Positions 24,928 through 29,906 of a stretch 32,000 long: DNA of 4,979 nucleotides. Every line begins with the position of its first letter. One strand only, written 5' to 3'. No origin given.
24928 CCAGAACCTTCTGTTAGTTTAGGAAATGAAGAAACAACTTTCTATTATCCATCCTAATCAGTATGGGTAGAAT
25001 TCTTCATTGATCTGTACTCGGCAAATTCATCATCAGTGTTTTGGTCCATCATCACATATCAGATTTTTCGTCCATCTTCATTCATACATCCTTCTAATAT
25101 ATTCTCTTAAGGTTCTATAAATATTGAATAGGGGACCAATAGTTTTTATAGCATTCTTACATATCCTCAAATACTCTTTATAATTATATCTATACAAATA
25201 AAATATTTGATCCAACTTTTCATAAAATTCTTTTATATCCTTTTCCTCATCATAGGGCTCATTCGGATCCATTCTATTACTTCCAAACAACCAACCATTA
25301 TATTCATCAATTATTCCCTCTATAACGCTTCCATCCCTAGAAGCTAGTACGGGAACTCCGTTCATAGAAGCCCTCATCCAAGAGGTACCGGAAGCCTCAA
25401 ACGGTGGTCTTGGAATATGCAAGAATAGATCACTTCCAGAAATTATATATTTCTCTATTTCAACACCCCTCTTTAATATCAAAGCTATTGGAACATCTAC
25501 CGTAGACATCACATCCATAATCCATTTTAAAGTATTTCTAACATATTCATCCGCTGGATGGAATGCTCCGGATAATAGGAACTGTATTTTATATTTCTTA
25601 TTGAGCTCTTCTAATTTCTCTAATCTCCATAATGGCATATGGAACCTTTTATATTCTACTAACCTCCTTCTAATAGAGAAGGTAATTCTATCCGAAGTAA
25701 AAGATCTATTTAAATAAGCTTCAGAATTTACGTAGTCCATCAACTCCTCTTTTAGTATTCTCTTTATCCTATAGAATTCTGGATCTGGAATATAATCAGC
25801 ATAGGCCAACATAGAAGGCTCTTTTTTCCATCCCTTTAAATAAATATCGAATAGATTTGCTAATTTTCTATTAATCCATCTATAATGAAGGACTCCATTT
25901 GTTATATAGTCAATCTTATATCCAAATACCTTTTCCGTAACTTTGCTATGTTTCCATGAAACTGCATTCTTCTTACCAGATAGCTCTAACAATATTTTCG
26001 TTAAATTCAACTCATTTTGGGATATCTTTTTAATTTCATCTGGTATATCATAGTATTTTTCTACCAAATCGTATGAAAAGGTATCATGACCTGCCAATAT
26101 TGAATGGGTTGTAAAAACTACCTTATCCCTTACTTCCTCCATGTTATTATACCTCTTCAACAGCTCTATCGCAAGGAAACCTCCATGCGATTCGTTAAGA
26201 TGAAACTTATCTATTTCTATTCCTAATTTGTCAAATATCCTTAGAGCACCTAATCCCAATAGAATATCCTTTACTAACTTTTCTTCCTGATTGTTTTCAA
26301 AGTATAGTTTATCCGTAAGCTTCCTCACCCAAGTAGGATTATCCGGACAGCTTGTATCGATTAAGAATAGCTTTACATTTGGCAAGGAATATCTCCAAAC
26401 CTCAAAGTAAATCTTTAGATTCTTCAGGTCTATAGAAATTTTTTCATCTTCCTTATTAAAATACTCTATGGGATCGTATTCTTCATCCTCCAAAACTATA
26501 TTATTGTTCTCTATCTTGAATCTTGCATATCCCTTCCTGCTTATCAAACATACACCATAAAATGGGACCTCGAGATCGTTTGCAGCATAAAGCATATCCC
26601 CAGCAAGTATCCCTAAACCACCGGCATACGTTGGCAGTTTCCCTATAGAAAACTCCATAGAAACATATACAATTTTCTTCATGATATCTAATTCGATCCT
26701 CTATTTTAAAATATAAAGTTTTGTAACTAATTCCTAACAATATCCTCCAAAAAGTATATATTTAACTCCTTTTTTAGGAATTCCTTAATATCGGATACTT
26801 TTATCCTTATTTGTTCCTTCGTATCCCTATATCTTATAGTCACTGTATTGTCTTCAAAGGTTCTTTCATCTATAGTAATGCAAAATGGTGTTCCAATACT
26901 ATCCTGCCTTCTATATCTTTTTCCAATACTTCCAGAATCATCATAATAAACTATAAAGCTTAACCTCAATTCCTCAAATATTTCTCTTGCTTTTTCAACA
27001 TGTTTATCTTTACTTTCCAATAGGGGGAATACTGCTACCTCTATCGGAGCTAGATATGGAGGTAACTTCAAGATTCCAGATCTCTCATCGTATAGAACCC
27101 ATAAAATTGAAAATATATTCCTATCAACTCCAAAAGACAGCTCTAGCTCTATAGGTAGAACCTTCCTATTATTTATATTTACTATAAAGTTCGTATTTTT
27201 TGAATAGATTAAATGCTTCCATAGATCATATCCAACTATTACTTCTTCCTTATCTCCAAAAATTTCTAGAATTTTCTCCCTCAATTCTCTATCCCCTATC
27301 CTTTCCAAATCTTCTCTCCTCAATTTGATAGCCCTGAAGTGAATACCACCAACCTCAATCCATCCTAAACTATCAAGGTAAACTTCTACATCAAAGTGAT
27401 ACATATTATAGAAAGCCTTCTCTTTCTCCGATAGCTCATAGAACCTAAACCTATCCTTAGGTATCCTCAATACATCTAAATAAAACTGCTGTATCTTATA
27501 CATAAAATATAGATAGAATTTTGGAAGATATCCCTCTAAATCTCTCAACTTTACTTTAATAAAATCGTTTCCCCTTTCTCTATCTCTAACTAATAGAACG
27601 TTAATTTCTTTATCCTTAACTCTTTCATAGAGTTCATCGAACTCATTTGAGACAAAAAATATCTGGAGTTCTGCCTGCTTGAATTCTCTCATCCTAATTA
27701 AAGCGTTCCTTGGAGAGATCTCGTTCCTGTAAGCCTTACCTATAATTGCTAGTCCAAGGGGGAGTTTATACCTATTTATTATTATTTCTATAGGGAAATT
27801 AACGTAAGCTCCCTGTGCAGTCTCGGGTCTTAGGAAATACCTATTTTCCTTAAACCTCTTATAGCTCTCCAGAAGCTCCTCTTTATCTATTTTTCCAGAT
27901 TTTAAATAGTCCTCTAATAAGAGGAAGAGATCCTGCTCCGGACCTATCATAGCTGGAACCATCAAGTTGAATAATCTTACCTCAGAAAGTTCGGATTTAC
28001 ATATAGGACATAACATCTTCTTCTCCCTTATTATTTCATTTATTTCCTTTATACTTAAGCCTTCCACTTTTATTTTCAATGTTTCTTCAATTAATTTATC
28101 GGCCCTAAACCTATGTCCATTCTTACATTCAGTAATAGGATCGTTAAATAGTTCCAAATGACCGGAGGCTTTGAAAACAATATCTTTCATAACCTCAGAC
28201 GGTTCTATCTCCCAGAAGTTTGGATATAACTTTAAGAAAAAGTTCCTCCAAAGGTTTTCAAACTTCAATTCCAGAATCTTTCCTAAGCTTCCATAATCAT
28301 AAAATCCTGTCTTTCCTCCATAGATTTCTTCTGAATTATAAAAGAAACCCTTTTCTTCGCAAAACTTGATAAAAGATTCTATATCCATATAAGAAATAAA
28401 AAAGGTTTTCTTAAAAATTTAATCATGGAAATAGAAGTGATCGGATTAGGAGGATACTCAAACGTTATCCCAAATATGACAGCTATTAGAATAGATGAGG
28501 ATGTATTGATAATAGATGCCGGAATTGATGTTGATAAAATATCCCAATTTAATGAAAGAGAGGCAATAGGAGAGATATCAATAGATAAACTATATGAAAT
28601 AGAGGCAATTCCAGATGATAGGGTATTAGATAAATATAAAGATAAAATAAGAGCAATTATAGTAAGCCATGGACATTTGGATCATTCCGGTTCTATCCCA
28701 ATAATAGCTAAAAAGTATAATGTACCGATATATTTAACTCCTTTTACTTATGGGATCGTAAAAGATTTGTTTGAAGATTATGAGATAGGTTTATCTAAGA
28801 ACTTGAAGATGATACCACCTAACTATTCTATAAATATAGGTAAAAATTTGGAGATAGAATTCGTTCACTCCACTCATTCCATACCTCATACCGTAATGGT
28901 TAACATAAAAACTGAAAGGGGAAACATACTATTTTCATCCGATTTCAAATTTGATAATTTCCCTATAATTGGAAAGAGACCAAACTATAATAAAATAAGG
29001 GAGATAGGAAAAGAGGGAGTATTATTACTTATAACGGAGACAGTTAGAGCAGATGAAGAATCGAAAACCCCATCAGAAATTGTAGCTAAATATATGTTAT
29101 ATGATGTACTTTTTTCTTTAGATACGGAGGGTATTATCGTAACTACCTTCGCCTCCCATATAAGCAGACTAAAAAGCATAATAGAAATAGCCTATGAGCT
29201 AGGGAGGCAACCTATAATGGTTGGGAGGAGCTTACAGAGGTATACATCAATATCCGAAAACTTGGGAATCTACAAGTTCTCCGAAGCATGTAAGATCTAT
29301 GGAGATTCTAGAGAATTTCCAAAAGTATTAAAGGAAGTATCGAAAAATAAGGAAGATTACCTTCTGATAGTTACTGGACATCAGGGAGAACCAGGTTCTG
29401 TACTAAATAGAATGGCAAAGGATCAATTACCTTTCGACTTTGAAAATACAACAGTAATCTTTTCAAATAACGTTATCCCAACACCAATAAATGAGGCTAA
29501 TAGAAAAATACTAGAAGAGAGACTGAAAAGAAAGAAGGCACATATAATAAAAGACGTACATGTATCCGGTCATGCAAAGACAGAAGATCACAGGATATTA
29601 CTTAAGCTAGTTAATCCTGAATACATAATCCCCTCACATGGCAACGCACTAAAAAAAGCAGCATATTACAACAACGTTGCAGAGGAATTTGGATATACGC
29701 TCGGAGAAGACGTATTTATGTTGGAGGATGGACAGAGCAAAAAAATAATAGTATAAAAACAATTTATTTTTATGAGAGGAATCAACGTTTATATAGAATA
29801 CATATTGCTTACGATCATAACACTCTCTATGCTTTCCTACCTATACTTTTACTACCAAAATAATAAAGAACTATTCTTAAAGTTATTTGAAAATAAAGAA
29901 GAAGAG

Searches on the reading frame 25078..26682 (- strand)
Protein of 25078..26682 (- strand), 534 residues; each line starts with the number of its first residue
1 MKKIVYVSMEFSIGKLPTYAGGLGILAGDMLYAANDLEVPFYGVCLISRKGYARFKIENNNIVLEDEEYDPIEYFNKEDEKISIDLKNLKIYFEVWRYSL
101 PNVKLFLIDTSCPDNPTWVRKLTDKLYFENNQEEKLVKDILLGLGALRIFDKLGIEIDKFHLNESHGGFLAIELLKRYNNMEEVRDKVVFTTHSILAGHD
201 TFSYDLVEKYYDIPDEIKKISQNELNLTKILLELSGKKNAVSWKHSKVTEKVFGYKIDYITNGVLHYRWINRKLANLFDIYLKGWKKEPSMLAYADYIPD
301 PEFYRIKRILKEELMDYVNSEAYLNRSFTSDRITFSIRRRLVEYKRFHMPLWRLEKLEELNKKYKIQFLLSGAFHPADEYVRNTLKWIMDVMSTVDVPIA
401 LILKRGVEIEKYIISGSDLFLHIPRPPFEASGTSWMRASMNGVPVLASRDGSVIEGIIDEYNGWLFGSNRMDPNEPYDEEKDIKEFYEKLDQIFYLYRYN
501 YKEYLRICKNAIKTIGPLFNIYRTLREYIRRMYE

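Call 61: search_protein_families(library=pfam, proteins=[window:25078-26682:-], max_evalue=0.001)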
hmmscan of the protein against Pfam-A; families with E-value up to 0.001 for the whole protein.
window:25078-26682:- (534 aa): 3 families
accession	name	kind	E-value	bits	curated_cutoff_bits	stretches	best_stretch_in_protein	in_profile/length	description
PF00343.26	Phosphorylase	-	1e-17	64.1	27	1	250-493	357-623/713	Carbohydrate phosphorylase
PF08323.17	Glyco_transf_5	-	3.4e-06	27.4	22.7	1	76-259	57-235/239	Starch synthase catalytic domain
PF00534.26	Glycos_transf_1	-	0.00019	21.5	26.4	1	340-470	23-144/172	Glycosyl transferases group 1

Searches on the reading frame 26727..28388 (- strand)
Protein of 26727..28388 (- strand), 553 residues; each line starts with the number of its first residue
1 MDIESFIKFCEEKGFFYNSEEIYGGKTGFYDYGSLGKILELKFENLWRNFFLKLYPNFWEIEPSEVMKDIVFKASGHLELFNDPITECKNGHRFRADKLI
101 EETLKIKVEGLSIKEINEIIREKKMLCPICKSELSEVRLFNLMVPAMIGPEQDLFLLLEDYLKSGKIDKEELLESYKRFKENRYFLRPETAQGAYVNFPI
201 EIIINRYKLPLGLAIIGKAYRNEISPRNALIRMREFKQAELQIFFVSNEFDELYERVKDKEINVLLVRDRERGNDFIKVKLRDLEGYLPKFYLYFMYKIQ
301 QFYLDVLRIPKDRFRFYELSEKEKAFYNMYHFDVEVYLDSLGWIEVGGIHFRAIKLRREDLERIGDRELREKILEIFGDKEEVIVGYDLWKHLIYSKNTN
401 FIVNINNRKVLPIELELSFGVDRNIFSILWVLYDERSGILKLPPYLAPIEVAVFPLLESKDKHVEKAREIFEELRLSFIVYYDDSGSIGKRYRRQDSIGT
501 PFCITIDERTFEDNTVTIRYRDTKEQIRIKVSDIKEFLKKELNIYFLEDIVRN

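Call 61: search_protein_families(library=pfam, proteins=[window:26727-28388:-], max_evalue=0.001)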
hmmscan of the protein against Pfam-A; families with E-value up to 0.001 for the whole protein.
window:26727-28388:- (553 aa): 2 families
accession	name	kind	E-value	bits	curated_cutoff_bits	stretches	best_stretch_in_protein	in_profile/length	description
PF03129.25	HGTP_anticodon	-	1.8e-23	83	21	1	450-540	1-93/94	Anticodon binding domain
PF00587.30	tRNA-synt_2b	-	6.7e-11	43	29.3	1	181-258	8-85/179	tRNA synthetase class II core domain (G, H, P, S and T)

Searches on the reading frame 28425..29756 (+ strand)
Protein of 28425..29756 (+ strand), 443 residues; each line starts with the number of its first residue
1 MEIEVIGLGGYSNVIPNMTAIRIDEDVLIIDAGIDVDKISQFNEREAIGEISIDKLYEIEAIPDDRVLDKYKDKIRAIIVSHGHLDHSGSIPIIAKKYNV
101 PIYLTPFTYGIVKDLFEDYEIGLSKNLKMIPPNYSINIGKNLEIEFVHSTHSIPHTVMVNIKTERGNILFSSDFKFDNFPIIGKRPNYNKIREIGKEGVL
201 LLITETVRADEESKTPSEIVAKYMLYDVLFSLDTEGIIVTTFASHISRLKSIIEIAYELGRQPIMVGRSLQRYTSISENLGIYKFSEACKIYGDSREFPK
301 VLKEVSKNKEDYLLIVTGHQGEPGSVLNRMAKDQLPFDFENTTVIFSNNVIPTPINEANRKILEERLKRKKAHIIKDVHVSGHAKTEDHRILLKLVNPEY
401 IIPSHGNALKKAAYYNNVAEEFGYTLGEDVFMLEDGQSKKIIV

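Call 61: search_protein_families(library=pfam, proteins=[window:28425-29756:+], max_evalue=0.001)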
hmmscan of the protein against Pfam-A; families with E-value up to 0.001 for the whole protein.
window:28425-29756:+ (443 aa): 4 families
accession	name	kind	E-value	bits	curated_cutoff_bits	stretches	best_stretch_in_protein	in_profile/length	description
PF22505.1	RNase_J_b_CASP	-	7.4e-21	74.7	27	1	236-360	3-121/126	Ribonuclease J, beta-CASP domain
PF00753.33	Lactamase_B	-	3.6e-14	53.6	22.7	1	16-179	6-155/196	Metallo-beta-lactamase superfamily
PF12706.13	Lactamase_B_2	-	3.3e-08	33.8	27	1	72-175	26-144/200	Beta-lactamase superfamily domain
PF07521.17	RMMBL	-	8.7e-08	32.5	21.6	1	371-424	5-58/63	Zn-dependent metallo-hydrolase RNA specificity domain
